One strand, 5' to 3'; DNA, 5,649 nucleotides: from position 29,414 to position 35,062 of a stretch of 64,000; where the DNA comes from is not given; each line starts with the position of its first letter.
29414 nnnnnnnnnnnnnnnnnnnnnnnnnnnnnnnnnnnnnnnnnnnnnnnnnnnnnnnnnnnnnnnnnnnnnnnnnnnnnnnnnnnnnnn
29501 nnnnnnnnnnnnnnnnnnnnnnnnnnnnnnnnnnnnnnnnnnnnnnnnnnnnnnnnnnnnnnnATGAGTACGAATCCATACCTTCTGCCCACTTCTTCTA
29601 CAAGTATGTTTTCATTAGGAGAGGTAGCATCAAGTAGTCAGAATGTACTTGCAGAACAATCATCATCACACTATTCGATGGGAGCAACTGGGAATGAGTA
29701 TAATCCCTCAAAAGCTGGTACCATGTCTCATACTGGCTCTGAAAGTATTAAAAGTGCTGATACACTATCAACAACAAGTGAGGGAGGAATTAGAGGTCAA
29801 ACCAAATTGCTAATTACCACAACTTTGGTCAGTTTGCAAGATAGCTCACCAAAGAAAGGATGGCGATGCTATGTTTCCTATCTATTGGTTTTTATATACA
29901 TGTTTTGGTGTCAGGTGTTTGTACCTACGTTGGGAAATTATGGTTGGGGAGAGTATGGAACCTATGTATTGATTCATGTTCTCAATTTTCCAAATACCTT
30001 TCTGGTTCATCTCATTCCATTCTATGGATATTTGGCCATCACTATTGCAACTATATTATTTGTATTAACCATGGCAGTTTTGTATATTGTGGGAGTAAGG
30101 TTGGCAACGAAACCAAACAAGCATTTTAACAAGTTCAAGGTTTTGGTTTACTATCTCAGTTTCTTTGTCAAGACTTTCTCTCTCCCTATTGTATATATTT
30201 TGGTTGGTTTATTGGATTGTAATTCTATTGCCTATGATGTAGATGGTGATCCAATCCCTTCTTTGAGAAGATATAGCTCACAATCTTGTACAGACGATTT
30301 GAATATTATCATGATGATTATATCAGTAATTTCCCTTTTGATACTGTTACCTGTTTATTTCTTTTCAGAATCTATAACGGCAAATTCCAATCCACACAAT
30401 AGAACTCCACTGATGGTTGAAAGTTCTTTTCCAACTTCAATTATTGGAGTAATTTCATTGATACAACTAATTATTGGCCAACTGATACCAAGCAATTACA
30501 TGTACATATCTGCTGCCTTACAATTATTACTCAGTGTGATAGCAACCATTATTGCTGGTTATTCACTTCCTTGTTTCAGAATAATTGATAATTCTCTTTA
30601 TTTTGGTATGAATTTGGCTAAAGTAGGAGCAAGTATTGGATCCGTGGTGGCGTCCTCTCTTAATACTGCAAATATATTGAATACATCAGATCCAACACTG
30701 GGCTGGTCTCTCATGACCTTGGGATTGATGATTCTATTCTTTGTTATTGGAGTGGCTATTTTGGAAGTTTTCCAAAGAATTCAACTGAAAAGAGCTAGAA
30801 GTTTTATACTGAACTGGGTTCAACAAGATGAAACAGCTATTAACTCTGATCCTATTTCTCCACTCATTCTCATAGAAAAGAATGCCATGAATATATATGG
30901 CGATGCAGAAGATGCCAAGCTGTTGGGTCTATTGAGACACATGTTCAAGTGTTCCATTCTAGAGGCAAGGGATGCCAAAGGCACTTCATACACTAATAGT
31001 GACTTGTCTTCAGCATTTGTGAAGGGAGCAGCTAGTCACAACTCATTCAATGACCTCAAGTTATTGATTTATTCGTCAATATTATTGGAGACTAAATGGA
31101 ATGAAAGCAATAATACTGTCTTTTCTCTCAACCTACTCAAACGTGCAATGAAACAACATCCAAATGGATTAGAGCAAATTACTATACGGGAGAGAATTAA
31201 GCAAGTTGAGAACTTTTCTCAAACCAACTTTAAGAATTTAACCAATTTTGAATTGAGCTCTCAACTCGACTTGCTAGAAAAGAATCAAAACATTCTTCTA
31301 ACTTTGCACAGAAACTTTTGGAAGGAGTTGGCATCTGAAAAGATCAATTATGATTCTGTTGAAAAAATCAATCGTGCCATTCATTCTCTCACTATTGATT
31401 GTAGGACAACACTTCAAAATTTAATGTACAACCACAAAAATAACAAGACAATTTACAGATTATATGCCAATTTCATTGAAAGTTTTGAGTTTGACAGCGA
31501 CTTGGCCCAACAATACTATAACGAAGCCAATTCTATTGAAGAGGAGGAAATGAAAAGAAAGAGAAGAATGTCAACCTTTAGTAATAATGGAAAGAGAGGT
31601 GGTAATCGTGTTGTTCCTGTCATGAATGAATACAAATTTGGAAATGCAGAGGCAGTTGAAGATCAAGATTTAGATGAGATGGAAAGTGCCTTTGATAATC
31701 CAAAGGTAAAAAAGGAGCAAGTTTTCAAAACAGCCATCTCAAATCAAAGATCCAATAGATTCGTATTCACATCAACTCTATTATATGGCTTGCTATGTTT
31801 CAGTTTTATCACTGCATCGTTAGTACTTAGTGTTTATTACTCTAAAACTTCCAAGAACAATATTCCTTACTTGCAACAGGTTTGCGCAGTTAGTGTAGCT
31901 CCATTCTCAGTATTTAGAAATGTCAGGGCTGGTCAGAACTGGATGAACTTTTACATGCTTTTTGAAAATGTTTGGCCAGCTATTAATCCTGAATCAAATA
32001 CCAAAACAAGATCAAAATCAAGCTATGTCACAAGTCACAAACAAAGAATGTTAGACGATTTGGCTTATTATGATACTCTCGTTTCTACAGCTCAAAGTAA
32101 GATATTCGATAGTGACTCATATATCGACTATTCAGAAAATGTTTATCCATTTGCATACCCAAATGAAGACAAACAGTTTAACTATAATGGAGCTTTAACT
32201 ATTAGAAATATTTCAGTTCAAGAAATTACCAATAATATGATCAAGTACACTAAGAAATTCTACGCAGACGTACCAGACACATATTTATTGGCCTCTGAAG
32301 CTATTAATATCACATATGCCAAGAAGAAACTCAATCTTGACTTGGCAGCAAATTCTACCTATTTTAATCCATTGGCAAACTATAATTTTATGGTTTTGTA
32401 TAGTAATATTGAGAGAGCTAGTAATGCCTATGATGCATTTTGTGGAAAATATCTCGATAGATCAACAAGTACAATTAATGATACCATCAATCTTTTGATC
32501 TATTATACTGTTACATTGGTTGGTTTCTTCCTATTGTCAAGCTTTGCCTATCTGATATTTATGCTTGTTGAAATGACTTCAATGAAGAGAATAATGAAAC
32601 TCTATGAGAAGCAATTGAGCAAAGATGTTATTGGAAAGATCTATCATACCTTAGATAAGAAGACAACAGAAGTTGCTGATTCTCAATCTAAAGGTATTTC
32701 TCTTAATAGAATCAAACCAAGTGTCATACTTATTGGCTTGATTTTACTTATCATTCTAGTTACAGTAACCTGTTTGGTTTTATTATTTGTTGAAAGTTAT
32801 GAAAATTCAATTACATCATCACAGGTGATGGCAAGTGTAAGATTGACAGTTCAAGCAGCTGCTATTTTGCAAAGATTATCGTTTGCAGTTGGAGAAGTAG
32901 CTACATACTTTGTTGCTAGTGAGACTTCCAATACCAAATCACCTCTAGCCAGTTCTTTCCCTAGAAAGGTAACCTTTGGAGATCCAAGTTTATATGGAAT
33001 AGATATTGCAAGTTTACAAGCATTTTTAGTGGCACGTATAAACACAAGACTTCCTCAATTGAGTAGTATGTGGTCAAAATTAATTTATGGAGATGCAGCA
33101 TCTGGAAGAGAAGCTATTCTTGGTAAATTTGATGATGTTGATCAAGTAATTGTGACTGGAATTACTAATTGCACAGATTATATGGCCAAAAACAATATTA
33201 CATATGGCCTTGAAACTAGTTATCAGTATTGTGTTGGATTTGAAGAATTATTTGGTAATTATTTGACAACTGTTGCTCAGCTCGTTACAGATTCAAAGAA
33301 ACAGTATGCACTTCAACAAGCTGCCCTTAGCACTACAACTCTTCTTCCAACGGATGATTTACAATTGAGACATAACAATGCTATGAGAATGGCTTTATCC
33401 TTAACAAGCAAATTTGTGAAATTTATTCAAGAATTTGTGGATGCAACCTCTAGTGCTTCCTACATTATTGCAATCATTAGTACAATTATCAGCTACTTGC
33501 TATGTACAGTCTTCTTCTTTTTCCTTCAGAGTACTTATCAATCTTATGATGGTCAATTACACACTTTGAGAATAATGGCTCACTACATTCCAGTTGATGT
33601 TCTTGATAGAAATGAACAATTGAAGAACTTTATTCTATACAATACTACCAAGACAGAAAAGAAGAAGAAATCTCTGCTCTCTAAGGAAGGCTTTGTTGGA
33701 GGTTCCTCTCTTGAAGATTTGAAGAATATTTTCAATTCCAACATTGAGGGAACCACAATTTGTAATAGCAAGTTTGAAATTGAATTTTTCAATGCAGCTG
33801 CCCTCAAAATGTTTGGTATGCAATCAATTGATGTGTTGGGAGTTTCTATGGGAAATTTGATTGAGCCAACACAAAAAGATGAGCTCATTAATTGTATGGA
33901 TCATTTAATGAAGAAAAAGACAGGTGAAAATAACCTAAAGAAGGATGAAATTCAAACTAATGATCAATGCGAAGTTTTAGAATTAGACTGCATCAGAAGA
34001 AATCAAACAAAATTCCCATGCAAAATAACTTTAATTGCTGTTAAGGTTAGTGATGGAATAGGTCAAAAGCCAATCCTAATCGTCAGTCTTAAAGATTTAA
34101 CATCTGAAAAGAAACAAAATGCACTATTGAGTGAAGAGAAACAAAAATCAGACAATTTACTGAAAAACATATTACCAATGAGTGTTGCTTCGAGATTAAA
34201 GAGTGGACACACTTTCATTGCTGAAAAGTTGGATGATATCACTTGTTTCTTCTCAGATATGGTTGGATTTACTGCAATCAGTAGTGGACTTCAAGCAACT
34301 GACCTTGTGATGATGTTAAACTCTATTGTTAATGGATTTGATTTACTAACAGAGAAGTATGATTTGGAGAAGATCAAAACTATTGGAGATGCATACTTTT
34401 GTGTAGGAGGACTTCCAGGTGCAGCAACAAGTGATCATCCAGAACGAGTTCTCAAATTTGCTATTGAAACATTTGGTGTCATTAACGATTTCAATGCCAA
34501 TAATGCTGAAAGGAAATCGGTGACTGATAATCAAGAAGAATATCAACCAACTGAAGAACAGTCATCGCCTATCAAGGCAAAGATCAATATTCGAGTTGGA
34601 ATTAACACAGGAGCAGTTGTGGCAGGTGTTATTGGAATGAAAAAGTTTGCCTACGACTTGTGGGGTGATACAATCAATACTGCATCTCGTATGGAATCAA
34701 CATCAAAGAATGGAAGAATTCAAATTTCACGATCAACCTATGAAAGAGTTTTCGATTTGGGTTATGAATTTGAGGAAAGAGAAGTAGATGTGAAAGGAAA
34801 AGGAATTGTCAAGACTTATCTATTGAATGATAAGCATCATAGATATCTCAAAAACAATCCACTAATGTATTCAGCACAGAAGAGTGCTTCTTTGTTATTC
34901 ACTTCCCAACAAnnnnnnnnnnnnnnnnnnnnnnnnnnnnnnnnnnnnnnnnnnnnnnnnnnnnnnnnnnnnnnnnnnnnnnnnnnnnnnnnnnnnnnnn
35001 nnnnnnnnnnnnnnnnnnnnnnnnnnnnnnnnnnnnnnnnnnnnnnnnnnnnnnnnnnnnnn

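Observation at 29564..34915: Unusual receptor-type adenylyl cyclase: polytopic N-domain, TM-bracketed ectodomain, PAS, and a single class III catalytic domain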

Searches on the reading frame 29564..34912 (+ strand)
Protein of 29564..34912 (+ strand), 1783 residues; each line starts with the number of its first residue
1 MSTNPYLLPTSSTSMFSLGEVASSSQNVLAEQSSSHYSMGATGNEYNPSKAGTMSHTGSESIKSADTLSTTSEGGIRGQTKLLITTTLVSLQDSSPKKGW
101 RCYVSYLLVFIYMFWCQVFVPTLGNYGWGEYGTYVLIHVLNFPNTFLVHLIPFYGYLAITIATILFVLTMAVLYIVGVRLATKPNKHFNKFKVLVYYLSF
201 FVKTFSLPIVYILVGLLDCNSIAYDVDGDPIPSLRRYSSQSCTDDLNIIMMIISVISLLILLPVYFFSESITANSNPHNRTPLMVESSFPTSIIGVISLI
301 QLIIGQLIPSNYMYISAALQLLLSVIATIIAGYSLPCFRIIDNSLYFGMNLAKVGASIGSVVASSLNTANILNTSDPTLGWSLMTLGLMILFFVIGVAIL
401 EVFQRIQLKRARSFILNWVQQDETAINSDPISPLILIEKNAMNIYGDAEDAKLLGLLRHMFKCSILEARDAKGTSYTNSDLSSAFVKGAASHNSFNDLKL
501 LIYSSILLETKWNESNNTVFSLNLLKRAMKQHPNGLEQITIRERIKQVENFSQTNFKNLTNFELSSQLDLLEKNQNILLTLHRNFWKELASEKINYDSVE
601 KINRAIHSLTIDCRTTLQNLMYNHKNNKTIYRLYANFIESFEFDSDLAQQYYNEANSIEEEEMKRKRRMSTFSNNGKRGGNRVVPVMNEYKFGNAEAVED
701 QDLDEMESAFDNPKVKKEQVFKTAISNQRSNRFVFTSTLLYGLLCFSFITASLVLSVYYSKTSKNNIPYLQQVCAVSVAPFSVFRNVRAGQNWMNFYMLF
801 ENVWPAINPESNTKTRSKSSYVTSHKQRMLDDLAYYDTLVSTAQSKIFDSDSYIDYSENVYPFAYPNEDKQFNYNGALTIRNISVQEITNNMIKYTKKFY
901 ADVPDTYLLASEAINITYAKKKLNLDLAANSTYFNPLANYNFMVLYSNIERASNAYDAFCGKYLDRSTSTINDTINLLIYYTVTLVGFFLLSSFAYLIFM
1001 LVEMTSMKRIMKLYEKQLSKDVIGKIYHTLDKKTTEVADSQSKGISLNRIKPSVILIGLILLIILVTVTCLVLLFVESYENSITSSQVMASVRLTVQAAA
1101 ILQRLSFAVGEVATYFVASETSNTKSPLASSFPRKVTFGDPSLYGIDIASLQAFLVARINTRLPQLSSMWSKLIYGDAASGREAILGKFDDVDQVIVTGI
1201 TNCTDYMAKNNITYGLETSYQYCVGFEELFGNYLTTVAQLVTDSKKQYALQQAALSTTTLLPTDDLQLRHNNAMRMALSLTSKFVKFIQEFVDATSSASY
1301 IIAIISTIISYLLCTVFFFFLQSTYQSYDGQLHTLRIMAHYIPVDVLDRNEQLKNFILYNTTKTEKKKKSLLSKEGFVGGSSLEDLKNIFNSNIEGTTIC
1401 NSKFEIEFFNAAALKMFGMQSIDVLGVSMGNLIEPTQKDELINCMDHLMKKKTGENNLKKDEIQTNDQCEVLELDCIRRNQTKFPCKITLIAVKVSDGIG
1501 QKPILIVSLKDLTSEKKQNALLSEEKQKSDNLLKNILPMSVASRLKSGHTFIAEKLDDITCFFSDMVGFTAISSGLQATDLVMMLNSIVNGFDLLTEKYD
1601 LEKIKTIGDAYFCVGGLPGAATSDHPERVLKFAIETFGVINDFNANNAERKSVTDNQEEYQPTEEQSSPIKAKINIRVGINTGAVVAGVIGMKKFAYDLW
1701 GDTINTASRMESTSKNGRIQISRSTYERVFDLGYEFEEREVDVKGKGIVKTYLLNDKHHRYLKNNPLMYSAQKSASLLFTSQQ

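Call 5: search_protein_families(library=pfam, proteins=[window:29564-34912:+], max_evalue=1)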
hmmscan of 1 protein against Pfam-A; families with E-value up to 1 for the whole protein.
window:29564-34912:+ (1783 aa): 7 families
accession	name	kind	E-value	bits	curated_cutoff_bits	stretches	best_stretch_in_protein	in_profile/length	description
PF00211.25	Guanylate_cyc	-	7.4e-52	176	21.9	1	1553-1755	3-182/183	Adenylate and Guanylate cyclase catalytic domain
PF13426.13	PAS_9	-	3e-14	53.6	27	1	1395-1513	2-102/103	PAS domain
PF25474.1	TPR_TmcB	-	4.1e-13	49.8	27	1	561-663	21-123/125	TmcB, TPR repeats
PF00989.32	PAS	-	0.00081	19.8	22.6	1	1384-1464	1-82/113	PAS fold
PF07701.20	HNOBA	-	0.01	15.8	23.4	1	1517-1545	188-216/216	Heme NO binding associated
PF13188.13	PAS_8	-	0.096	13.1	21.8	1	1386-1433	3-47/65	PAS domain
PF08448.16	PAS_4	-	0.13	12.9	23.1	1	1394-1453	5-64/110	PAS fold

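Call 6: search_protein_families(library=ncbifam, proteins=[window:29564-34912:+], max_evalue=1)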
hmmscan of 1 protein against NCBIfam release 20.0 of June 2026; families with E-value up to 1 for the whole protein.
window:29564-34912:+ (1783 aa): 3 families
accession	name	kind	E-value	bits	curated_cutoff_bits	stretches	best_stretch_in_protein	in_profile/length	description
TIGR00229.1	sensory_box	domain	5.2e-05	23.4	22.9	1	1382-1455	3-75/126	PAS domain S-box protein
TIGR03903.1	TOMM_kin_cyc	equivalog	0.0038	15.1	705.75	1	1644-1749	357-455/1267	TOMM system kinase/cyclase fusion protein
NF052573.1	HisKinEspAMyxo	equivalog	0.0082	14.2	1400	1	1388-1470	258-342/755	serine histidine kinase EspA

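Call 7: find_homologous_proteins(query=window:29564-34912:+)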
Query window:29564-34912:+ (1783 aa): 6 proteins with E <= 0.001 among 8000 candidates.
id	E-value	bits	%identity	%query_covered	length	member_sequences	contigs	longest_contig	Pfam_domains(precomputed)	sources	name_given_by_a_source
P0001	0.0e+0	3963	100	100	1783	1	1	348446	PF13426.14,PF00211.26,PF25474.2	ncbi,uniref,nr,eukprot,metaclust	ncbi:predicted protein [Naegleria gruberi]|uniref:Predicted protein n=1 Tax=Naegleria gruberi TaxID=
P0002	1.5e-38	150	31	13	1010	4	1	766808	PF16214.10,PF00211.26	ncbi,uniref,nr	ncbi:adenylate cyclase type 2 isoform X1 [Nylanderia fulva]|uniref:adenylate cyclase type 2 isoform 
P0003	3.0e-36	143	26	14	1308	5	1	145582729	PF16214.10,PF00211.26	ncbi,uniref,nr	ncbi:adenylate cyclase type 2 isoform X1 [Anastrepha obliqua]|uniref:adenylate cyclase type 2 isofor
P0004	2.2e-35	140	27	13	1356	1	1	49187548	PF16214.10,PF00211.26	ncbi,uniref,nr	ncbi:adenylate cyclase type 4 [Chanos chanos]|uniref:adenylate cyclase n=1 Tax=Chanos chanos TaxID=2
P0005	8.3e-35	138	41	13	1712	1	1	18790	PF07714.24,PF00069.32,PF13185.13,PF01590.33,PF00211.26,PF13191.13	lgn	-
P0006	3.4e-22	96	27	14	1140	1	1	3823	PF00211.26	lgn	-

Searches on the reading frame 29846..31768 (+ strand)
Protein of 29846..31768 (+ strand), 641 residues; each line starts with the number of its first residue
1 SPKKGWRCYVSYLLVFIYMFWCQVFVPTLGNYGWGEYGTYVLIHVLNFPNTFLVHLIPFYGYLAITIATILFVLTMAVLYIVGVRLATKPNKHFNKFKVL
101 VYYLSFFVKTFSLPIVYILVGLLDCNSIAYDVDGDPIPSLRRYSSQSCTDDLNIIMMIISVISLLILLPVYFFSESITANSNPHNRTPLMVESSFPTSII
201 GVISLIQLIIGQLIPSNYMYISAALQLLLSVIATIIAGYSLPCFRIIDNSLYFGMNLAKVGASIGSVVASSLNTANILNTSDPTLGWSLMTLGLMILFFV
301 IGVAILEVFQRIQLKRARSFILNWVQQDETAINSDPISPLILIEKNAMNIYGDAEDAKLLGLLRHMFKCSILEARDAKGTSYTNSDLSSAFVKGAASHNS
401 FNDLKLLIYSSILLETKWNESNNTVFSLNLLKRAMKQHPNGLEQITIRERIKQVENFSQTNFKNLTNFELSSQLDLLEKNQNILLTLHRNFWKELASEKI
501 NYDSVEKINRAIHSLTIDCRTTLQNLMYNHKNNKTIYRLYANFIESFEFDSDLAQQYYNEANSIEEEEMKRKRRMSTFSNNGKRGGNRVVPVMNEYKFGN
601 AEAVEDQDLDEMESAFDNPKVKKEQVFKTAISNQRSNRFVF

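Call 55: predict_structure(alignment_id=A3)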
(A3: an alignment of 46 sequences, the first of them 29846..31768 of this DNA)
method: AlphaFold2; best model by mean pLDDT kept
length: 641 residues; sequences in the alignment: 46
mean_pLDDT: 86.1   pTM: 0.80
mean pLDDT of the five models: 86.1, 84.5, 83.9, 83.5, 83.0
residues with pLDDT >= 90: 401; 70-90: 147; 50-70: 54; < 50: 39
segments of 3 or more residues with pLDDT < 50: 586-590, 592-616, 635-637, 639-641
pLDDT, mean of each block of 10 residues (from residue 1): 73 94 95 87 93 93 97 97 86 88 96 97 82 84 89 95 98 94 89 93 97 90 96 96 95 97 95 65 80 97 98 95 85 70 93 95 95 71 90 89 93 89 87 92 90 83 62 85 93 94 95 94 88 91 93 95 92 80 53 40 43 55 68 50 49
secondary structure, 60 per line:
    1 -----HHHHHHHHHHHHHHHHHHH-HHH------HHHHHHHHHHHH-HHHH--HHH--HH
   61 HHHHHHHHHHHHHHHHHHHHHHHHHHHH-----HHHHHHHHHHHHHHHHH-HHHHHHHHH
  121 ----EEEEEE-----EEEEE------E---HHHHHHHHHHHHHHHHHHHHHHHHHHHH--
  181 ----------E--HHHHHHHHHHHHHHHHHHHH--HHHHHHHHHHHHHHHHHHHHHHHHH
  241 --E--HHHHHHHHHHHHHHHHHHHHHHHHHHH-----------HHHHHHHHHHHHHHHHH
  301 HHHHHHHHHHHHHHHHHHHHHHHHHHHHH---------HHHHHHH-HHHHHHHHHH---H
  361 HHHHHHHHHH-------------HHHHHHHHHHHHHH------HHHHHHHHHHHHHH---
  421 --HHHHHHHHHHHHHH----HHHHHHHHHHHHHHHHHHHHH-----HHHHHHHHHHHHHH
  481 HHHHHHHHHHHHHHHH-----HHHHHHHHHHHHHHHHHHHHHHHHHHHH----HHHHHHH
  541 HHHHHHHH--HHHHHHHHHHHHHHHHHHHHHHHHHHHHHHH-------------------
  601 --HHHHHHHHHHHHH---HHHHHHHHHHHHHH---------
elements in order: H6-24 H35-46 H48-51 H59-88 H94-110 H112-120 E125-130 E136-140 H151-178 H194-213 H216-240 H246-272 H284-329 H339-345 H347-356 H360-370 H384-397 H404-417 H423-436 H441-461 H467-496 H502-529 H534-548 H551-581 H603-615 H619-632
